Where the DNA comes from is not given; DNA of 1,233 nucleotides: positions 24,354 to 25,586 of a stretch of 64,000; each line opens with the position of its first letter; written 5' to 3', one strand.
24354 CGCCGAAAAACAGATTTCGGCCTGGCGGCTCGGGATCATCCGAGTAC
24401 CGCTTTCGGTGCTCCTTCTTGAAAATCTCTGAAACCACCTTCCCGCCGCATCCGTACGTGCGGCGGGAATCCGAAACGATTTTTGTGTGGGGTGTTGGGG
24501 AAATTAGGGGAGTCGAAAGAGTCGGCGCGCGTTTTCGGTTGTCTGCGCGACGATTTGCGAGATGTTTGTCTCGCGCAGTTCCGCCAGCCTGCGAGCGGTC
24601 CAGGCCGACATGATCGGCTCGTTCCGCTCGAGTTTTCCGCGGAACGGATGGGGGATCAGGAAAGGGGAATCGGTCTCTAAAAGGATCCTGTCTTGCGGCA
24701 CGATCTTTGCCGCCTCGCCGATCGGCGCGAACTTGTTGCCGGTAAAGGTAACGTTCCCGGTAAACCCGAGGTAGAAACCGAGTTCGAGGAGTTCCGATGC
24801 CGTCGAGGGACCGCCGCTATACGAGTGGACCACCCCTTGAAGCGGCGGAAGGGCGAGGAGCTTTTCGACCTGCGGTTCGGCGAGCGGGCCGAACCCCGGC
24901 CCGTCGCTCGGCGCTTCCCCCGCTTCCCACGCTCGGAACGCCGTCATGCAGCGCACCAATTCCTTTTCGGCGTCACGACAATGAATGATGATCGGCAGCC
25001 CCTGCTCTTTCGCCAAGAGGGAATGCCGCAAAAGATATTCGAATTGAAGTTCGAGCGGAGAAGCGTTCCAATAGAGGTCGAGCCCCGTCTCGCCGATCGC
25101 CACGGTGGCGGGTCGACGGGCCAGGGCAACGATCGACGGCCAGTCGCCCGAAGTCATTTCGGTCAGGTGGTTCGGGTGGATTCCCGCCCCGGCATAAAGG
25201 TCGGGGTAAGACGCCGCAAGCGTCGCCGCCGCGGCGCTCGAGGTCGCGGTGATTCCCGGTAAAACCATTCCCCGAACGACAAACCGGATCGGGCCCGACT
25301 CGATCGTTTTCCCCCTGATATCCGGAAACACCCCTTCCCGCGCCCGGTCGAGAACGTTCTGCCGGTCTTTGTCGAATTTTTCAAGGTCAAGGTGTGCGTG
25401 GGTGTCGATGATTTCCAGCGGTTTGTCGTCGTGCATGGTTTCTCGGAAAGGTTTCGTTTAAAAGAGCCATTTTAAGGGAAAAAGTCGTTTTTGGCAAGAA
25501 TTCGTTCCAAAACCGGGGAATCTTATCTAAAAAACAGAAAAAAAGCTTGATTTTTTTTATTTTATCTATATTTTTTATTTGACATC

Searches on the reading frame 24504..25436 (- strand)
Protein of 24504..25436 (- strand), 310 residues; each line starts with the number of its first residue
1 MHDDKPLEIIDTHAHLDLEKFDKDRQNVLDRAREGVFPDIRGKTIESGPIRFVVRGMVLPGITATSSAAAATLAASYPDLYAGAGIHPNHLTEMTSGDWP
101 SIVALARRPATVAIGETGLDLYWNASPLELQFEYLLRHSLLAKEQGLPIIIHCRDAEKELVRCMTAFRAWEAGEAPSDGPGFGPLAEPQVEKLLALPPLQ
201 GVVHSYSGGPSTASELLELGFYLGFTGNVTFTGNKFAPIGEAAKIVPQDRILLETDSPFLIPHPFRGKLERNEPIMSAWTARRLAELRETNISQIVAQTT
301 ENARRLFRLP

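Call 30: search_protein_families(library=pfam, proteins=[window:24504-25436:-], max_evalue=0.001)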
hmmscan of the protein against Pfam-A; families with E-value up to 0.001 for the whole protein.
window:24504-25436:- (310 aa): 1 family
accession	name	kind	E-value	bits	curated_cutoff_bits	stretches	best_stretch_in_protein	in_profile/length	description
PF01026.27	TatD_DNase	-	1e-59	202.4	27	1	10-308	1-253/253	TatD related DNase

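Call 75: search_protein_families(library=padloc, proteins=[window:24504-25433:-], max_evalue=1)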
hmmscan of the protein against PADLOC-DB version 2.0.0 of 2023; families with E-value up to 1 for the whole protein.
window:24504-25433:- (309 aa): 1 family
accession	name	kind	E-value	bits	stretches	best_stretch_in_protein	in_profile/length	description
PDLC02215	QatD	-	4.6e-10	37.4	1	191-306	141-247/250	-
